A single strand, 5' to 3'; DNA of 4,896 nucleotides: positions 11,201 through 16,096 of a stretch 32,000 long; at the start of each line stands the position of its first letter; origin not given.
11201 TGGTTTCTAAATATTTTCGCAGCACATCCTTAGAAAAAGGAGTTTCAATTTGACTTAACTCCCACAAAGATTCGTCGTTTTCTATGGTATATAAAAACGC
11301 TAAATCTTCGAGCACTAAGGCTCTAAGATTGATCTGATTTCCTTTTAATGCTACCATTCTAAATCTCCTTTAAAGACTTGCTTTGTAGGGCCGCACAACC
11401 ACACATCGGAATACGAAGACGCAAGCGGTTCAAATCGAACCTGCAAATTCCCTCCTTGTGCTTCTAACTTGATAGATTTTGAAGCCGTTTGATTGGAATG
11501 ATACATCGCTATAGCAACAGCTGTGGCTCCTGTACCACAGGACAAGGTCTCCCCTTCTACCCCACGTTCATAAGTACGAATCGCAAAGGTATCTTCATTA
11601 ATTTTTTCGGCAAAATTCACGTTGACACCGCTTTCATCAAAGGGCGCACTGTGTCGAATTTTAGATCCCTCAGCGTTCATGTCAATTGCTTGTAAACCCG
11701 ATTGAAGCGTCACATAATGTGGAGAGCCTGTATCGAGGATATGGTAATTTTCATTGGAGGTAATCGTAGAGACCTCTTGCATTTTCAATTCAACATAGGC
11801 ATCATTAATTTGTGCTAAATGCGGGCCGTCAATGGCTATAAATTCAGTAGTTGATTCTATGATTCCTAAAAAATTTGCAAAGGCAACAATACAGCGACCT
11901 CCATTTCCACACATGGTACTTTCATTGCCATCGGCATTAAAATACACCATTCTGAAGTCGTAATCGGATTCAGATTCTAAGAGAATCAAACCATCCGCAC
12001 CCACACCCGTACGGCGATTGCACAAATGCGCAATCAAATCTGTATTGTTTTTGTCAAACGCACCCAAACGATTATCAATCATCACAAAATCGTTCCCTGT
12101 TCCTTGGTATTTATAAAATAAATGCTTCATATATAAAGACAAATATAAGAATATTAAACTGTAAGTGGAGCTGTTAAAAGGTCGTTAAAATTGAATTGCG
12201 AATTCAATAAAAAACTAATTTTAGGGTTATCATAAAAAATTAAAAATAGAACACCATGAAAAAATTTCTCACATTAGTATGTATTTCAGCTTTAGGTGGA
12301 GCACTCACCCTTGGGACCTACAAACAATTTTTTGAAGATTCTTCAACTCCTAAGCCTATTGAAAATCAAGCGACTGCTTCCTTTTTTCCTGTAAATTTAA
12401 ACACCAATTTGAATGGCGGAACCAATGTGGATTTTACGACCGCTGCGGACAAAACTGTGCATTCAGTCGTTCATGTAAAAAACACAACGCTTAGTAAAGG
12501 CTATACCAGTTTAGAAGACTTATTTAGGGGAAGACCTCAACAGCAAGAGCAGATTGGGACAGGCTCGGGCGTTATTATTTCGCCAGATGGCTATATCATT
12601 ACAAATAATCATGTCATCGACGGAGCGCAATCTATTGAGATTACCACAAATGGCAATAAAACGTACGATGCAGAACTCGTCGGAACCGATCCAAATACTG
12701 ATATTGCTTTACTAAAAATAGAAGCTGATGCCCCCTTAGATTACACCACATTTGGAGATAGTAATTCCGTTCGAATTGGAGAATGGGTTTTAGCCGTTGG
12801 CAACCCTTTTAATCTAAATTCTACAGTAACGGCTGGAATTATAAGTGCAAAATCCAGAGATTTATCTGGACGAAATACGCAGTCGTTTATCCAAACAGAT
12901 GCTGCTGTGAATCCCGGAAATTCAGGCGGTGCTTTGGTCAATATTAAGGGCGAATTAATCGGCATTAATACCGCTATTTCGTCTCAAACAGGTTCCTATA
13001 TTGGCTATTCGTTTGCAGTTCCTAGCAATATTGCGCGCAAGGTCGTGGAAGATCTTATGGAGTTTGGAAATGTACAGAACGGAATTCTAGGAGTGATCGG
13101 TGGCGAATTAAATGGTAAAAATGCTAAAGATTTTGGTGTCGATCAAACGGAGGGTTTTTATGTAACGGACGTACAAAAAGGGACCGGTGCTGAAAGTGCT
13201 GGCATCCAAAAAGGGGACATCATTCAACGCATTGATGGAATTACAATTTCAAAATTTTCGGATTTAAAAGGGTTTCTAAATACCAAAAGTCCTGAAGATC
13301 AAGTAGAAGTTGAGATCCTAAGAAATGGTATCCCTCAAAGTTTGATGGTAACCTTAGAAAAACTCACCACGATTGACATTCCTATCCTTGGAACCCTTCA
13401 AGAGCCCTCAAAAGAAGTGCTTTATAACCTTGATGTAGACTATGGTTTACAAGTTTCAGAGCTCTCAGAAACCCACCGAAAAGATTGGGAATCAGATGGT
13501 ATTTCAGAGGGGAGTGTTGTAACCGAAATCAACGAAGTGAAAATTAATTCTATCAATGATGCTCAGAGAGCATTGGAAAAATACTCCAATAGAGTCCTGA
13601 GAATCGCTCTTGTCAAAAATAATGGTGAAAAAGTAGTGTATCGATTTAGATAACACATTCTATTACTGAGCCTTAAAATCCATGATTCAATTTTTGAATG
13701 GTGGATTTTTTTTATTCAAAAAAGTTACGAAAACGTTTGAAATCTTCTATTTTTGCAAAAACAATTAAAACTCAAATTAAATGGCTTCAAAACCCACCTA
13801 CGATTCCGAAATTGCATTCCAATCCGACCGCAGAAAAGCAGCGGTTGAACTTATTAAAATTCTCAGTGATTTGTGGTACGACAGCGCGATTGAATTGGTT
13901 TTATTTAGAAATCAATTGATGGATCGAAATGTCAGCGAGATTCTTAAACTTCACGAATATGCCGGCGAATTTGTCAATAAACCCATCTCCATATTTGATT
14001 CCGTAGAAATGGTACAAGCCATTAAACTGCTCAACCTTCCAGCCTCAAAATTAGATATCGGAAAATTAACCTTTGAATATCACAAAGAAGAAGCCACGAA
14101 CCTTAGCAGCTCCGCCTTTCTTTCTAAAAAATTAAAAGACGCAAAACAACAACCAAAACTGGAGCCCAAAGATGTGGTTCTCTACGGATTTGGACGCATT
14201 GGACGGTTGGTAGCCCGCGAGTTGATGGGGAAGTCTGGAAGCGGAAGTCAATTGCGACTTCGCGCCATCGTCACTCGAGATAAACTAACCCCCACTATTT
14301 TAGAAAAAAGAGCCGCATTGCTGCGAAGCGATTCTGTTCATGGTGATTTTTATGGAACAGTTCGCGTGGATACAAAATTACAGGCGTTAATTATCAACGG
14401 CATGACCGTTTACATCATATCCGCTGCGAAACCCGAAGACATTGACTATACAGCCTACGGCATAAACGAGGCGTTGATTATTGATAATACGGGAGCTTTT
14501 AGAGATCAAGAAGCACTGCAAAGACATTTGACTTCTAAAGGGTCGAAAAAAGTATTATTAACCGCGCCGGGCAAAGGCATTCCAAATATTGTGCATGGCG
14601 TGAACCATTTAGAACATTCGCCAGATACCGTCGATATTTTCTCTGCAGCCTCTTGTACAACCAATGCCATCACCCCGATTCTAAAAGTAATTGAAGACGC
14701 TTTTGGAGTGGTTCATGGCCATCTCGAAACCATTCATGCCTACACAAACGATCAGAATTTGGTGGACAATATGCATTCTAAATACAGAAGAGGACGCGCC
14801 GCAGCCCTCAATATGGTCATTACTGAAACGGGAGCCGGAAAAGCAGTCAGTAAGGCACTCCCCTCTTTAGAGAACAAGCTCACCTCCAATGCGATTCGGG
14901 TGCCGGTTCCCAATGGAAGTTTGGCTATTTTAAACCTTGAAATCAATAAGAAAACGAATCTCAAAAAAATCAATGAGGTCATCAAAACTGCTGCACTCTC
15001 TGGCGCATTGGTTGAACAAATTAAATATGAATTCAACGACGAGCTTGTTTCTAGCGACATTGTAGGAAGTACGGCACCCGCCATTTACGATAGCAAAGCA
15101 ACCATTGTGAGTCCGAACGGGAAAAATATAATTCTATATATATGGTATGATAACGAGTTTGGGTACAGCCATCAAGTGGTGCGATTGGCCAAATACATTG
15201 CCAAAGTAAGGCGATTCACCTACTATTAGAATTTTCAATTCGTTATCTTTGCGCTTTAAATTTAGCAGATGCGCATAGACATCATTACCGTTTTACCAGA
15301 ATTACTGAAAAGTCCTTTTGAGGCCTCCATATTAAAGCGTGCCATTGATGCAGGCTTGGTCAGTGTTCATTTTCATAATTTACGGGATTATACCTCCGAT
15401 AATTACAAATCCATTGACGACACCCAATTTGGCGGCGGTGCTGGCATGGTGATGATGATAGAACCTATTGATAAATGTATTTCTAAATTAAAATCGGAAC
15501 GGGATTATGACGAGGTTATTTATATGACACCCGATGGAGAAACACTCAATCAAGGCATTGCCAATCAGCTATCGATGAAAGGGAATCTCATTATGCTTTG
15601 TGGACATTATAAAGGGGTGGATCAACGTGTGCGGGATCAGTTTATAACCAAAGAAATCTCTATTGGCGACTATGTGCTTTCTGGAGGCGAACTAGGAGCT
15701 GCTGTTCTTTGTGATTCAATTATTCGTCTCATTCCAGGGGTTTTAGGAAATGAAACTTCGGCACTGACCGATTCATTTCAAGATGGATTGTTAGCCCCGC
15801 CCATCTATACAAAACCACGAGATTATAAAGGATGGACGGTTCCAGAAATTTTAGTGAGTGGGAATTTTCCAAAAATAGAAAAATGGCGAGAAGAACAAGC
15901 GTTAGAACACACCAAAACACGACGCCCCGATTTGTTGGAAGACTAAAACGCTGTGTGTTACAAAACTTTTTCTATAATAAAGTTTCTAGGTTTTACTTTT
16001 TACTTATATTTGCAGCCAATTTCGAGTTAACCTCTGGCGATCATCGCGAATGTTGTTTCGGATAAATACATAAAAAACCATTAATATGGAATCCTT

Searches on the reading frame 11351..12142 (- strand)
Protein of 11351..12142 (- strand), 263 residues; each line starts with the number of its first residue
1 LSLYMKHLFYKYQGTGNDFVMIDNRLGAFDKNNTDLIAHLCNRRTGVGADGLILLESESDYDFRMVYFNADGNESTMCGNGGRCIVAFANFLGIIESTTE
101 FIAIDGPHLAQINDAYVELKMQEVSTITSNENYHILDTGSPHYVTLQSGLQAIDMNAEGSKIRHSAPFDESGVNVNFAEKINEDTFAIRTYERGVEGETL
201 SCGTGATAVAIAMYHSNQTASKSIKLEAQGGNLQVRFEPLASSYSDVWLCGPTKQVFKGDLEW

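Call 65: search_protein_families(library=pfam, proteins=[window:11351-12142:-], max_evalue=0.00001)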
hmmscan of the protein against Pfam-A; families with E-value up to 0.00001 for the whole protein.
window:11351-12142:- (263 aa): 1 family
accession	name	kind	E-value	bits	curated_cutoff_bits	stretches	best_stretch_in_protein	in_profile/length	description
PF01678.24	DAP_epimerase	-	1.6e-40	138.4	34.7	2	9-97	1-89/121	Diaminopimelate epimerase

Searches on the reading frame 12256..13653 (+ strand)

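Call 66: search_protein_families(library=pfam, proteins=[window:12256-13653:+], max_evalue=0.00001)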
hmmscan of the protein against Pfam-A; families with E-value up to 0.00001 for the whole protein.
window:12256-13653:+ (465 aa): 5 families
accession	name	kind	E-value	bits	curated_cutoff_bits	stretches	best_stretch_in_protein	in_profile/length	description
PF13365.12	Trypsin_2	-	4e-37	128.6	27.6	1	103-237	1-144/144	Trypsin-like peptidase domain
PF00089.32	Trypsin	-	6.9e-20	72.3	20.6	1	103-259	27-215/220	Trypsin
PF13180.12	PDZ_2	-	2.3e-15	57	27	1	296-367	9-80/80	PDZ domain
PF00595.29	PDZ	-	3.3e-13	50.3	23.2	1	284-354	15-80/81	PDZ domain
PF17820.7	PDZ_6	-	3.9e-11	43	27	1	302-356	1-54/54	PDZ domain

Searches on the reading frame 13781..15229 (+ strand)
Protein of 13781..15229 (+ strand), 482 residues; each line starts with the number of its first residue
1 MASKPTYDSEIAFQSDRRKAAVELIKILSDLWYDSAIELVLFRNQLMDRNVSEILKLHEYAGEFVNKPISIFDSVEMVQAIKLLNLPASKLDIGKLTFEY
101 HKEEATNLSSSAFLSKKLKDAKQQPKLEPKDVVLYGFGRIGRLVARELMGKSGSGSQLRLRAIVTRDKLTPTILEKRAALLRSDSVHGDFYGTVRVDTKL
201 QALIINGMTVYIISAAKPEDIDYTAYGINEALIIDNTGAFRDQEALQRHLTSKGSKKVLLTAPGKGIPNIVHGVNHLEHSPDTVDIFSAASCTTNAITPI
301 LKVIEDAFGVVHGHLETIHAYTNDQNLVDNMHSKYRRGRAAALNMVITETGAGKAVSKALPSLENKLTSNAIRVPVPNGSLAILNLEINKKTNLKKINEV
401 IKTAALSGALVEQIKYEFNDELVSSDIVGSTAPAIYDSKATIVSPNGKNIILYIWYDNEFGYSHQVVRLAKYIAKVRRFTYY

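Call 66: search_protein_families(library=pfam, proteins=[window:13781-15229:+], max_evalue=0.00001)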
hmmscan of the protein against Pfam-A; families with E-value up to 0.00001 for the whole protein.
window:13781-15229:+ (482 aa): 2 families
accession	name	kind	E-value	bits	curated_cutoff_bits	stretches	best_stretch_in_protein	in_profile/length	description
PF02800.25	Gp_dh_C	-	1.4e-42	145.4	24.4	1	297-456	1-158/158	Glyceraldehyde 3-phosphate dehydrogenase, C-terminal domain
PF00044.30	Gp_dh_N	-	2.3e-19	70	31.7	1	131-242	2-100/101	Glyceraldehyde 3-phosphate dehydrogenase, NAD binding domain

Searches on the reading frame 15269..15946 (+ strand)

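Call 66: search_protein_families(library=pfam, proteins=[window:15269-15946:+], max_evalue=0.00001)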
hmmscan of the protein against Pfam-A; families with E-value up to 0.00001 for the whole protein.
window:15269-15946:+ (225 aa): 1 family
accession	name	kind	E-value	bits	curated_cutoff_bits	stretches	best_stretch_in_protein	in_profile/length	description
PF01746.26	tRNA_m1G_MT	-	1.5e-54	185.1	27.3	1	23-220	2-195/195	tRNA (Guanine-1)-methyltransferase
